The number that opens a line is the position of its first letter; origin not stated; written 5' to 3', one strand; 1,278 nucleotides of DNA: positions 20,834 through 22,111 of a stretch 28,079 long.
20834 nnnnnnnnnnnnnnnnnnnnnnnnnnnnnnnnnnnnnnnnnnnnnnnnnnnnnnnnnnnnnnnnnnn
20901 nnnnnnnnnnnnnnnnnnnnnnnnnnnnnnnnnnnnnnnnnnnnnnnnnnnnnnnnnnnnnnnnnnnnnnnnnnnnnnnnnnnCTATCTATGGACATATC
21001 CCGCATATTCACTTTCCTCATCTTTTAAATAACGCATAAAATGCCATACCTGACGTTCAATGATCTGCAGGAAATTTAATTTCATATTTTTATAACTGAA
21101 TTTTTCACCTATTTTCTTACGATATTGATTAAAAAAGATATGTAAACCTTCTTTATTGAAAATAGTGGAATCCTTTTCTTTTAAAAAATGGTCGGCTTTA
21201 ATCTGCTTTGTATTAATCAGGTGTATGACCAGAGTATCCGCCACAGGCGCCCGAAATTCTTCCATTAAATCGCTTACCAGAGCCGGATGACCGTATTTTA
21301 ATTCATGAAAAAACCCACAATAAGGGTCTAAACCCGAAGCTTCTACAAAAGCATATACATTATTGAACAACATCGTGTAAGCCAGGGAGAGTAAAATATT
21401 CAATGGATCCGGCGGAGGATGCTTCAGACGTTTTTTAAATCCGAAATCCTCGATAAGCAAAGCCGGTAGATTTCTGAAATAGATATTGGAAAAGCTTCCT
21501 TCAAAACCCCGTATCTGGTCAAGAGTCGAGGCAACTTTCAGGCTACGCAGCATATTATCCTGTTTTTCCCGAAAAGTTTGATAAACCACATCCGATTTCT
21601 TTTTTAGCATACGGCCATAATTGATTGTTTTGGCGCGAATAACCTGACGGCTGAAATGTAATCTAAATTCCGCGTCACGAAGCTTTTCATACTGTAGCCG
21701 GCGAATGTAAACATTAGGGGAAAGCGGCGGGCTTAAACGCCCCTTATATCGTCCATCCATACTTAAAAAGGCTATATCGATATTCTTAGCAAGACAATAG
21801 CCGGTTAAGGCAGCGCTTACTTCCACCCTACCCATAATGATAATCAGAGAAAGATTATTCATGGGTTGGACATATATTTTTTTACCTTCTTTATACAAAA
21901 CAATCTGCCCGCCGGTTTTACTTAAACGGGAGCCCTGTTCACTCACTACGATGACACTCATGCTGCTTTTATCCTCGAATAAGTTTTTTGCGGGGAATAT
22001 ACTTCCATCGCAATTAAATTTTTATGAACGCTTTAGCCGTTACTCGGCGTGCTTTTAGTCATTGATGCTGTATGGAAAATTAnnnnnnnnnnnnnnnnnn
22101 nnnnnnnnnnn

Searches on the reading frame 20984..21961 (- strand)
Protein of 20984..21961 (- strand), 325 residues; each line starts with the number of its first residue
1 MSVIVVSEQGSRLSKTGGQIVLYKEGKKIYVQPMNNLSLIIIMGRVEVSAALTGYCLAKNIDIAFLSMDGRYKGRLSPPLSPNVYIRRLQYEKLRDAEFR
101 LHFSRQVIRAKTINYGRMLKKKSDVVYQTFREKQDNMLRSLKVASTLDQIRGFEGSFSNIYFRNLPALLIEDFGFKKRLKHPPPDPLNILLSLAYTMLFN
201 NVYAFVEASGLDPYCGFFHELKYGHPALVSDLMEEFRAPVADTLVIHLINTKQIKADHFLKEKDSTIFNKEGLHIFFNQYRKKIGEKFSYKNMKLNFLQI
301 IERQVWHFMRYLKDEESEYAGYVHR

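Call 7: search_protein_families(library=ncbifam, proteins=[window:20984-21961:-], max_evalue=0.01)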
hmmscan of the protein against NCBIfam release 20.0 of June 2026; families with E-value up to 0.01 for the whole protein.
window:20984-21961:- (325 aa): 9 families
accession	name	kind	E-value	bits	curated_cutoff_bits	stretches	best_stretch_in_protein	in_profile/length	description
TIGR00287.1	cas1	equivalog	4.3e-77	259.4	71.7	1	4-318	2-325/327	CRISPR-associated endonuclease Cas1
NF049935.1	cas4g_cas1g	exception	1.3e-73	248.4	560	1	3-325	216-546/546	CRISPR-associated endonuclease Cas4g/Cas1g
TIGR04093.1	cas1_CYANO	exception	1.6e-70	237.7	385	1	3-323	2-332/334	type I-D CRISPR-associated endonuclease Cas1d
TIGR03640.1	cas1_DVULG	exception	9e-66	222.4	385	1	4-323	6-339/340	type I-C CRISPR-associated endonuclease Cas1c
TIGR03641.1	cas1_HMARI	exception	3.2e-44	151.5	304.1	1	12-320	10-318/324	type I-B CRISPR-associated endonuclease Cas1b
TIGR03983.1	cas1_MYXAN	equivalog_domain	1.3e-40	139.5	358.05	1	3-305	13-323/347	type I-MYXAN CRISPR-associated endonuclease Cas1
TIGR04329.1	cas1_PREFRAN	exception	4.1e-30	104.9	300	1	3-276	8-281/317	type V CRISPR-associated endonuclease Cas1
TIGR03639.1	cas1_NMENI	exception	1.3e-19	70.6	120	1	4-269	4-251/278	type II CRISPR-associated endonuclease Cas1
TIGR03638.1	cas1_ECOLI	exception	0.00012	21.5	215.6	1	124-239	110-222/269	type I-E CRISPR-associated endonuclease Cas1e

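Call 11: find_encoding_contigs(protein=window:20984-21961:-, flank=10000, max_places=10)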
Protein window:20984-21961:- (325 aa): 2 contigs read that carry it; 2 places shown.
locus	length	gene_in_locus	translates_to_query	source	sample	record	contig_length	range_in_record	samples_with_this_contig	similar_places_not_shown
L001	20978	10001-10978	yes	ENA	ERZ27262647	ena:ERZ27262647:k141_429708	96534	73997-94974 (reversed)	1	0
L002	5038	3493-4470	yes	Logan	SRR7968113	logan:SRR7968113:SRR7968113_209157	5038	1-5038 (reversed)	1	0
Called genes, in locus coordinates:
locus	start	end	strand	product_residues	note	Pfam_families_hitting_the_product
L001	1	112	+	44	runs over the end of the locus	-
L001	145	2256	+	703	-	PF09623:Cas_NE0113, PF00962:A_deaminase, PF19326:AMP_deaminase (weak)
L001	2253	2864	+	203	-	PF00293:NUDIX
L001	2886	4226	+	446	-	PF27248:MJ1674_2nd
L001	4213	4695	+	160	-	-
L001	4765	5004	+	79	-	PF02604:PhdYeFM_antitox (weak)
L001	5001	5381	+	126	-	PF01850:PIN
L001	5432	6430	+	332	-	PF09623:Cas_NE0113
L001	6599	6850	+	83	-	-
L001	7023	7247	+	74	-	-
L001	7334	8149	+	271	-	PF13428:TPR_14 (faint), PF12895:ANAPC3 (faint), PF14559:TPR_19 (faint), PF13174:TPR_6 (faint), PF13424:TPR_12 (weak), PF13432:TPR_16 (weak), PF00515:TPR_1 (weak), PF07719:TPR_2 (weak), +3 more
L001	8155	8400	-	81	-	-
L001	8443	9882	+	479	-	PF00476:DNA_pol_A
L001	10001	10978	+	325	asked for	PF01867:Cas_Cas1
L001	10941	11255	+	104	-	PF09827:CRISPR_Cas2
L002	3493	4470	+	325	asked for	PF01867:Cas_Cas1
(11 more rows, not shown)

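Call 22: find_homologous_proteins(query=window:20984-21961:-, max_evalue=1e-30)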
Query window:20984-21961:- (325 aa): 263 proteins with E <= 1e-30 among 1281 candidates; the best 120 are listed.
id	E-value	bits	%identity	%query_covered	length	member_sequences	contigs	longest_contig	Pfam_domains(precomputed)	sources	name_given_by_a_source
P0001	1.1e-214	729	100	100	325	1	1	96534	PF01867.22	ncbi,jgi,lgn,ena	-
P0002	5.4e-172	589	78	100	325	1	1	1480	PF01867.22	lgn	-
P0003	2.0e-167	574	76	100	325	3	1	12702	PF01867.22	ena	-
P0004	2.1e-153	528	71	100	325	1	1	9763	PF01867.22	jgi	-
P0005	2.4e-152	525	72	99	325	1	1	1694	PF01867.22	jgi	-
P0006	4.3e-152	524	71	99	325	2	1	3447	PF01867.22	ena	-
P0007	9.6e-141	486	65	99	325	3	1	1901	PF01867.22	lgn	-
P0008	1.0e-136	473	62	100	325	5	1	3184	PF01867.22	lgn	-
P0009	7.2e-128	444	60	100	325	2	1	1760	PF01867.22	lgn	-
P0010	1.7e-120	420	57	99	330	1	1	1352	PF01867.22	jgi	-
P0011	4.3e-117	409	56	99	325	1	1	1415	PF01867.22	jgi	-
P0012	1.2e-115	404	55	100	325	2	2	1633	PF01867.22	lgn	-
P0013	2.3e-112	393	54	100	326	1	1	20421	PF01867.22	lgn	-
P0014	3.5e-110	386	54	99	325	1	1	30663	PF01867.22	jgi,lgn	-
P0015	3.9e-104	366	48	99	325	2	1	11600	PF01867.22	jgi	-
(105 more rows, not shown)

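Call 23: find_encoding_contigs(protein=P0003, flank=10000, max_places=4)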
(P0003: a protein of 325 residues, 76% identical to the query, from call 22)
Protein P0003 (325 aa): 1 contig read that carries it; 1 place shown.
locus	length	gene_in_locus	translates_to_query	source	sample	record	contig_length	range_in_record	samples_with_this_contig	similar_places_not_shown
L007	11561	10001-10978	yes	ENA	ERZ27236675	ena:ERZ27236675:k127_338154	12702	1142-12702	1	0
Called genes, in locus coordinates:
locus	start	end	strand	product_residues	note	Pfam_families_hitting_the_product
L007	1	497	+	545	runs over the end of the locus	?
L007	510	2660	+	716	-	PF09623:Cas_NE0113 (weak), PF00962:A_deaminase, PF19326:AMP_deaminase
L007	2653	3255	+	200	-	PF00293:NUDIX (faint)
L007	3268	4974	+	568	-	PF27248:MJ1674_2nd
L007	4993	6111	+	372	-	PF09623:Cas_NE0113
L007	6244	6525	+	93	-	PF14076:DUF4258 (weak)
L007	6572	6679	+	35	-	-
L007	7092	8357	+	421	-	PF12895:ANAPC3, PF13414:TPR_11, PF13432:TPR_16, PF14559:TPR_19 (weak), PF13431:TPR_17 (weak), PF00515:TPR_1, PF07719:TPR_2, PF13424:TPR_12, +9 more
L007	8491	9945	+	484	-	PF00476:DNA_pol_A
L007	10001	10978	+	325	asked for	PF01867:Cas_Cas1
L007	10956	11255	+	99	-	PF09827:CRISPR_Cas2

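Call 24: find_encoding_contigs(protein=P0004, flank=10000, max_places=4)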
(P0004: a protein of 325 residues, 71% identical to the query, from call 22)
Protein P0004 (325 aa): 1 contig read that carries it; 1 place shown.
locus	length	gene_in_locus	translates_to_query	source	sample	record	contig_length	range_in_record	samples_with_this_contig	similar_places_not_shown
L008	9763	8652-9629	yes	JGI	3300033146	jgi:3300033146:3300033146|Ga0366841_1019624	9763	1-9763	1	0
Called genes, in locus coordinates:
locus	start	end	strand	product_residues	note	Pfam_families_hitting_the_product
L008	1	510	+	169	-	?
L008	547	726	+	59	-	-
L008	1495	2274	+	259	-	PF02585:PIG-L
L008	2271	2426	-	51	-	-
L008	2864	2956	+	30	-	-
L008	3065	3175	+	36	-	-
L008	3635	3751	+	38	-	-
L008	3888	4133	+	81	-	-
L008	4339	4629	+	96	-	-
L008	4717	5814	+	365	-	PF13174:TPR_6 (faint), PF13176:TPR_7 (faint), PF14559:TPR_19 (faint), PF13432:TPR_16, PF12895:ANAPC3 (weak), PF00515:TPR_1, PF07719:TPR_2 (weak), PF13414:TPR_11 (weak), +8 more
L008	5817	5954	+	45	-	-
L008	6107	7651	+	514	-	PF00476:DNA_pol_A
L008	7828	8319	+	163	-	-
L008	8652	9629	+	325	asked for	PF01867:Cas_Cas1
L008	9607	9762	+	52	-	?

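Call 25: find_encoding_contigs(protein=P0014, flank=10000, max_places=4)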
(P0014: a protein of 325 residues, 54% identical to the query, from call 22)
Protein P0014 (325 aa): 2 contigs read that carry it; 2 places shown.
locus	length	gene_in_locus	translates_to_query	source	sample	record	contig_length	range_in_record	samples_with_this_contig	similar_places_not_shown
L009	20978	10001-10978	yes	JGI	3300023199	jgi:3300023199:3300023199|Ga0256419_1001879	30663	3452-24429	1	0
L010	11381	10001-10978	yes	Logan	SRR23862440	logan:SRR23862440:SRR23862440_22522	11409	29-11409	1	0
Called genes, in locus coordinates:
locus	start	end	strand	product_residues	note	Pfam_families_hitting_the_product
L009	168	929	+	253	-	PF13099:DUF3944, PF03981:Ubiq_cyt_C_chap (weak)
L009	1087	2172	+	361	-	PF00735:Septin (faint), PF01926:MMR_HSR1, PF05128:DUF697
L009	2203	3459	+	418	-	PF27248:MJ1674_2nd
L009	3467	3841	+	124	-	-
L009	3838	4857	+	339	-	PF09623:Cas_NE0113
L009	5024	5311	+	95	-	-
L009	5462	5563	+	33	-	-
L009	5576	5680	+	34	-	-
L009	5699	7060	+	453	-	PF09903:DUF2130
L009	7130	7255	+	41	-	-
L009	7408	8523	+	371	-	PF12895:ANAPC3 (faint), PF13174:TPR_6 (faint), PF13176:TPR_7 (faint), PF13428:TPR_14 (faint), PF14559:TPR_19 (faint), PF13424:TPR_12 (faint), PF13431:TPR_17 (faint), PF13432:TPR_16 (weak), +7 more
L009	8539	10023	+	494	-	PF00476:DNA_pol_A (weak)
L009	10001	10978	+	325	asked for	PF01867:Cas_Cas1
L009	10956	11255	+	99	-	PF09827:CRISPR_Cas2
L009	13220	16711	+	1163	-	PF01839:FG-GAP (faint), PF13517:FG-GAP_3, PF02518:HATPase_c, PF14501:HATPase_c_5 (weak)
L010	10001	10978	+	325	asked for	PF01867:Cas_Cas1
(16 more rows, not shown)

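Call 26: find_encoding_contigs(protein=P0013, flank=10000, max_places=4)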
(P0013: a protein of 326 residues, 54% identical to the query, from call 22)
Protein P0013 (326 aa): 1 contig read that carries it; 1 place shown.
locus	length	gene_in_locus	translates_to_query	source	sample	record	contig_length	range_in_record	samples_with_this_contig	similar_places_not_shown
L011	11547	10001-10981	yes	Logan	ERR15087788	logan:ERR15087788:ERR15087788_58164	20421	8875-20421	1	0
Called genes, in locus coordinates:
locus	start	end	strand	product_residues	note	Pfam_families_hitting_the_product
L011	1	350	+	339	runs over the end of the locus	PF03787:RAMPs, PF17953:Csm4_C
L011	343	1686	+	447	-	PF03787:RAMPs, PF00575:S1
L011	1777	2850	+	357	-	PF23400:CARF_Card1, PF09002:Card1_endonuc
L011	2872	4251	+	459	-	PF23400:CARF_Card1 (weak), PF22205:Csm6_6H (weak), PF09670:Cas_Cas02710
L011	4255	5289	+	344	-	PF09623:Cas_NE0113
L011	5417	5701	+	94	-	-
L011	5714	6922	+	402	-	PF09903:DUF2130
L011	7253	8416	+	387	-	PF13176:TPR_7 (faint), PF13174:TPR_6 (faint), PF13181:TPR_8 (faint), PF13371:TPR_9 (faint), PF13374:TPR_10 (faint), PF13424:TPR_12 (faint), PF00515:TPR_1 (weak), PF07719:TPR_2 (weak), +7 more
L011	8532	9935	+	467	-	PF00476:DNA_pol_A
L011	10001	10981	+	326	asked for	PF01867:Cas_Cas1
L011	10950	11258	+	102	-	PF09827:CRISPR_Cas2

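Call 82: list_cluster_members(proteins=[P0001, P0121, P0014, P0241])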
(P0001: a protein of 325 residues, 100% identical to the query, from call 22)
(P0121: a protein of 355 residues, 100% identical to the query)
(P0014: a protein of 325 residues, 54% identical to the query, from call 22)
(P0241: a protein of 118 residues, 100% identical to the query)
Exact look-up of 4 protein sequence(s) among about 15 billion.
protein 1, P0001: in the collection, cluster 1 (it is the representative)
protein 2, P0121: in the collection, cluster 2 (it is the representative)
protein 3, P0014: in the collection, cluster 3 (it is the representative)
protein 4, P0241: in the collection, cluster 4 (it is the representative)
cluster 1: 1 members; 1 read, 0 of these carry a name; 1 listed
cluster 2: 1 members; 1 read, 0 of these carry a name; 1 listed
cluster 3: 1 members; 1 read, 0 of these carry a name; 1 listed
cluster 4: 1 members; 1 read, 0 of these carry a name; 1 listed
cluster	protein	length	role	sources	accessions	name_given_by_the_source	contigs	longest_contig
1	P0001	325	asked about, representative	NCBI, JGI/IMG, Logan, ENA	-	-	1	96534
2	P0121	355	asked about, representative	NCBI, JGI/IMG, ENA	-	-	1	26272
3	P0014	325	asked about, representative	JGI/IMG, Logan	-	-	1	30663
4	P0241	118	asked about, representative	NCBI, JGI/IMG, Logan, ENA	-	-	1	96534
